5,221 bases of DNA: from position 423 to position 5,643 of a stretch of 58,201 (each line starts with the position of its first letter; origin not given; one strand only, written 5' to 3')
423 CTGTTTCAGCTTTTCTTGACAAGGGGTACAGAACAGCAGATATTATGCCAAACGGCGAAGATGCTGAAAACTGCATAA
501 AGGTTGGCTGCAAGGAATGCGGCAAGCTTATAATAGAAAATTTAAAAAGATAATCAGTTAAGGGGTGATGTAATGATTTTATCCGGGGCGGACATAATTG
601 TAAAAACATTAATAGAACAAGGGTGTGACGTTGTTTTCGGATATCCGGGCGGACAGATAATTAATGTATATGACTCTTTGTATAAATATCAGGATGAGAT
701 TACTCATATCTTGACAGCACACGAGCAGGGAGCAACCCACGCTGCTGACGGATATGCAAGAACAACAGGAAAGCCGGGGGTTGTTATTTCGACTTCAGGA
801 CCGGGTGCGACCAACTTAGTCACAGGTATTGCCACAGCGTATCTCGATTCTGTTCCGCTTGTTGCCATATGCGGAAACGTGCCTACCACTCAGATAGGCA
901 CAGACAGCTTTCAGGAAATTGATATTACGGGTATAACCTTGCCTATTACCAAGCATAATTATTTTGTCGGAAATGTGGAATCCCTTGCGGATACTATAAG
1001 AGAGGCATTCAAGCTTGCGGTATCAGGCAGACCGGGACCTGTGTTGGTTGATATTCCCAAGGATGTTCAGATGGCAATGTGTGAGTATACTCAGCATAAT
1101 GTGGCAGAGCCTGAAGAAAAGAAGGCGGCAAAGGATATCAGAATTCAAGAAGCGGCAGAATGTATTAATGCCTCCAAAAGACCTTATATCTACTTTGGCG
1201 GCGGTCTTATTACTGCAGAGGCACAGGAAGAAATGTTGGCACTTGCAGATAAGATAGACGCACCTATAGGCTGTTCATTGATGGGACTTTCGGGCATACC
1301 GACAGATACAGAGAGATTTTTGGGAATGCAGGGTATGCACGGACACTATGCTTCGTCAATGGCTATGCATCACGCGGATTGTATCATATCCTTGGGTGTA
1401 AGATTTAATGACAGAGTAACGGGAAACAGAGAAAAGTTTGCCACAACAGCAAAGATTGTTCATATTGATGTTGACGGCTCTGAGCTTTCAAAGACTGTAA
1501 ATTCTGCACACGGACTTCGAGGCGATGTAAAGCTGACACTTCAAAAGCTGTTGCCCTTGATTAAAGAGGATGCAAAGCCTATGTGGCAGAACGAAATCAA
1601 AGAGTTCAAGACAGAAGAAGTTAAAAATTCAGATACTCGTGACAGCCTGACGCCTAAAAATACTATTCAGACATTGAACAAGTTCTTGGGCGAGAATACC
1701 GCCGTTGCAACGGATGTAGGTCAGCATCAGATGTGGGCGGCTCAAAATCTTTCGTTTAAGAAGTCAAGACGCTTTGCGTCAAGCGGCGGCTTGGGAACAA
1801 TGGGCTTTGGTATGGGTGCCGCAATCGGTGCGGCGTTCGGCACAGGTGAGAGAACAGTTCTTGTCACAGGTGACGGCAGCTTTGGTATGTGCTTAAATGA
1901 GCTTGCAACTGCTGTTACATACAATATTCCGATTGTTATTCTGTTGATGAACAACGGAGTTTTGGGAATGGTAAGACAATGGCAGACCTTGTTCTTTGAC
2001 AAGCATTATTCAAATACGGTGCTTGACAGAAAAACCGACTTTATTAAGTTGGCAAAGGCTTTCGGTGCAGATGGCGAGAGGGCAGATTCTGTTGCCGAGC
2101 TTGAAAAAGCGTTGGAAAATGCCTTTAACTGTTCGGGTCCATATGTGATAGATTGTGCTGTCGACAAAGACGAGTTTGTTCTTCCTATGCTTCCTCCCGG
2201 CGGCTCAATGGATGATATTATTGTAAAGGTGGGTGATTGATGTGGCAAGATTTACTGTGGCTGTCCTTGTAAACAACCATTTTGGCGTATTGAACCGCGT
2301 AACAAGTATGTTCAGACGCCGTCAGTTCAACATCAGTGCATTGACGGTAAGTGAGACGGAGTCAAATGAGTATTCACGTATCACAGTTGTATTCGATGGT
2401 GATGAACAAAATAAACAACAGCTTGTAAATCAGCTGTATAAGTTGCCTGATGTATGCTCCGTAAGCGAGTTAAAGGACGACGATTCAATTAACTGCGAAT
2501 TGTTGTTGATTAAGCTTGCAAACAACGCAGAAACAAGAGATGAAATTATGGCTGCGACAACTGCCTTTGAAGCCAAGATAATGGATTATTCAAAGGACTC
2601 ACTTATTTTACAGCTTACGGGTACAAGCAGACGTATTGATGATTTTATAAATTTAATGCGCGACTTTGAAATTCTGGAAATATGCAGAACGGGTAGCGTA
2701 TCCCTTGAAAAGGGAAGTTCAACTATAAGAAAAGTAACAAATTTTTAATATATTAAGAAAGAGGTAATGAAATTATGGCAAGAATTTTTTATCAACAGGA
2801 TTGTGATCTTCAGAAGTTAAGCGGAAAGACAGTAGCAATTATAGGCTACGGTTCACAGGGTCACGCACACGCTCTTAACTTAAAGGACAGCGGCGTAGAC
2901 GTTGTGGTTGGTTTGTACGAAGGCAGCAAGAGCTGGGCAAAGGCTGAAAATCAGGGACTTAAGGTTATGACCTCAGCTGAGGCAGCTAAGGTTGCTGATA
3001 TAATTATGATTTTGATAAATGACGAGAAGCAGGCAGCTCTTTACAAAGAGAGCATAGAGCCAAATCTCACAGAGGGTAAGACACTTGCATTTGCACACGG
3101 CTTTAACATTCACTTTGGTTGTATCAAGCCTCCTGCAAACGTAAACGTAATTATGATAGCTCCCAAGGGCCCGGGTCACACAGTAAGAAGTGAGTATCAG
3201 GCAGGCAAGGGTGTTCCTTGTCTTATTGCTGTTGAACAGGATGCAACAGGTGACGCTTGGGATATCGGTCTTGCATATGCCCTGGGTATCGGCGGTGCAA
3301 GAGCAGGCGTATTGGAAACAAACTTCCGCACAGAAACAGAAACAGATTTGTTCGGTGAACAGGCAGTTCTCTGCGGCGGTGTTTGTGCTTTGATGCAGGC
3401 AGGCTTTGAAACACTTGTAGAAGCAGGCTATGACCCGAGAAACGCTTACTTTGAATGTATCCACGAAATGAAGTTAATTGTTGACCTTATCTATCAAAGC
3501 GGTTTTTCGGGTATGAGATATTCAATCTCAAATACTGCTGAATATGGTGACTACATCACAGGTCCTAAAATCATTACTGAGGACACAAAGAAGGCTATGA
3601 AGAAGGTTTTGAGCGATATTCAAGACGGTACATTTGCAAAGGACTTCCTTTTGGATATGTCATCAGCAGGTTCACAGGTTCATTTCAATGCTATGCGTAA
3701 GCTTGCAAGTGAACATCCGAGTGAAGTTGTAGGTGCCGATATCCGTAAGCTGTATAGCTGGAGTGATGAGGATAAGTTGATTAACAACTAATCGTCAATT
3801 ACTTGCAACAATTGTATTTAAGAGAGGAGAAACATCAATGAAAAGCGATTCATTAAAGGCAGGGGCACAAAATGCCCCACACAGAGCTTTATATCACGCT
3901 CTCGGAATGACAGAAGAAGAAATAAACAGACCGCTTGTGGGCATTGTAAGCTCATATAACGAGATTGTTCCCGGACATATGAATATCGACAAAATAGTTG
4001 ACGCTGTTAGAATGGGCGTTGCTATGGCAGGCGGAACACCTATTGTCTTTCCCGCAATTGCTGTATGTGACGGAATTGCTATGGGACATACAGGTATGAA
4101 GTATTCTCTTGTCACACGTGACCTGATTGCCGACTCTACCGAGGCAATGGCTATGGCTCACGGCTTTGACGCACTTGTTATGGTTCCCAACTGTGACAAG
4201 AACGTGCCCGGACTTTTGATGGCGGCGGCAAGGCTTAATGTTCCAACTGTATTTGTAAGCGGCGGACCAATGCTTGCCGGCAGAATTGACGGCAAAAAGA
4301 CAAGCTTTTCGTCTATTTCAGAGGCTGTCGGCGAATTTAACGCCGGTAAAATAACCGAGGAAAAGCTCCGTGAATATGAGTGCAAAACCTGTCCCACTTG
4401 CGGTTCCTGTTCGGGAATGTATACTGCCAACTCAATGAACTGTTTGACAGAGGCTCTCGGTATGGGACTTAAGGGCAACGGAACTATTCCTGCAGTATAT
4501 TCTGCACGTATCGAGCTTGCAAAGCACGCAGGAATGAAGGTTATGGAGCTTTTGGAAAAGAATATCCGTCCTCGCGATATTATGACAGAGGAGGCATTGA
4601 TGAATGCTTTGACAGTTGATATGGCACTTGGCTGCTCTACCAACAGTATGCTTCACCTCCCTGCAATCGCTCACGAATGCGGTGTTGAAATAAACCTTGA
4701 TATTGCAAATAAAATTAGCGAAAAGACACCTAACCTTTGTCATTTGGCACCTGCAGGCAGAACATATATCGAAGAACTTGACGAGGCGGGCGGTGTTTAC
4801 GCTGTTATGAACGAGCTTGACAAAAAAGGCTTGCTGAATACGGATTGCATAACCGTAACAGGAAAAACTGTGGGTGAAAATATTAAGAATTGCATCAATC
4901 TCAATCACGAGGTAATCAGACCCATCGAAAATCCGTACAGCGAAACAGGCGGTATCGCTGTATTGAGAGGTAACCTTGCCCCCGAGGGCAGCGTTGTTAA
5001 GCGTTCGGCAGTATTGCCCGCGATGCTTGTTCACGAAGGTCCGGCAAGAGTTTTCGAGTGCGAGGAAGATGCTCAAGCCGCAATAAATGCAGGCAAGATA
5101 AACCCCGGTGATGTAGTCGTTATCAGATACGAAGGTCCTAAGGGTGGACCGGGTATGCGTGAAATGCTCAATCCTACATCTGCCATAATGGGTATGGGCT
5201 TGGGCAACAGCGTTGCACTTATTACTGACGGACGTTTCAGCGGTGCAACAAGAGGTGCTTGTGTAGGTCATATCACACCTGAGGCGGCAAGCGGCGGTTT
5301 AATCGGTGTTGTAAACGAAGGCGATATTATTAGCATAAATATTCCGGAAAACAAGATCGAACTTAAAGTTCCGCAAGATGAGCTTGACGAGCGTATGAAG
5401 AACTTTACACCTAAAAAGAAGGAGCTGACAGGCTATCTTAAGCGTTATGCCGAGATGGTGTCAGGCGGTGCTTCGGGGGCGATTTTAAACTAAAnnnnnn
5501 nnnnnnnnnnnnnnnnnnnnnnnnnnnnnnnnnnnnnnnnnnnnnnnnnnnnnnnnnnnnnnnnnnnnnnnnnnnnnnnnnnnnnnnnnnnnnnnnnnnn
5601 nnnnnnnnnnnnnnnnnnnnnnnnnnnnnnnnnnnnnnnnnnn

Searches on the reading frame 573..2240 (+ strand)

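Call 54: search_protein_families(library=pfam, proteins=[window:573-2240:+], max_evalue=0.01)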
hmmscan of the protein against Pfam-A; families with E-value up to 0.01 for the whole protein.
window:573-2240:+ (555 aa): 3 families
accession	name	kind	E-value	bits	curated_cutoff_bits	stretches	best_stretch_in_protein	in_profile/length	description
PF02775.26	TPP_enzyme_C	-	8.1e-52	175.5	21.9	1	381-528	1-151/151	Thiamine pyrophosphate enzyme, C-terminal TPP binding domain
PF02776.23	TPP_enzyme_N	-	2.3e-43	147.2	26.8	1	4-120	2-118/119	Thiamine pyrophosphate enzyme, N-terminal TPP binding domain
PF00205.28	TPP_enzyme_M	-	2e-42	144.6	30.4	1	191-326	1-137/137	Thiamine pyrophosphate enzyme, central domain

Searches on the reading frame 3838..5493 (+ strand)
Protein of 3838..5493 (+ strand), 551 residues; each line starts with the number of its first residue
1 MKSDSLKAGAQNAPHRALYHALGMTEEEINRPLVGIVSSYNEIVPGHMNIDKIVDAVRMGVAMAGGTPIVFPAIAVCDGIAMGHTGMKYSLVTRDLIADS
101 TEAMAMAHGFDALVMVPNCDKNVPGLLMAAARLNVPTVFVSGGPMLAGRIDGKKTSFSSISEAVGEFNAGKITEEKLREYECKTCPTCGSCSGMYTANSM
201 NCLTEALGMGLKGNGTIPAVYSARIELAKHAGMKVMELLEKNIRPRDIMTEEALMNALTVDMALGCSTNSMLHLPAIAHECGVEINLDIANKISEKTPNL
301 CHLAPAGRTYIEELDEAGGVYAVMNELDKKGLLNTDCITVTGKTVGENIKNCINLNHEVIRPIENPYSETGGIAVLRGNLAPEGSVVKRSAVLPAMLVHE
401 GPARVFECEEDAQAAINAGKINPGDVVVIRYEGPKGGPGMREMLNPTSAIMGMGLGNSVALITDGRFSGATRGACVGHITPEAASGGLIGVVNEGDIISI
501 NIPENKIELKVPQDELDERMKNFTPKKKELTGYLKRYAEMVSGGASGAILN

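Call 54: search_protein_families(library=pfam, proteins=[window:3838-5493:+], max_evalue=0.01)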
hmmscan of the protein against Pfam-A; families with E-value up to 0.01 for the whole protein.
window:3838-5493:+ (551 aa): 2 families
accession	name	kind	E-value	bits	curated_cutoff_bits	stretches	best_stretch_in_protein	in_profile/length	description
PF00920.27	ILVD_EDD_N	-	7.4e-136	452.9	27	1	31-348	1-316/316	Dihydroxy-acid/6-phosphogluconate dehydratase N-terminal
PF24877.1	ILV_EDD_C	-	4.4e-80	268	27.7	1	358-548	1-191/191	Dihydroxy-acid/6-phosphogluconate dehydratase C-terminal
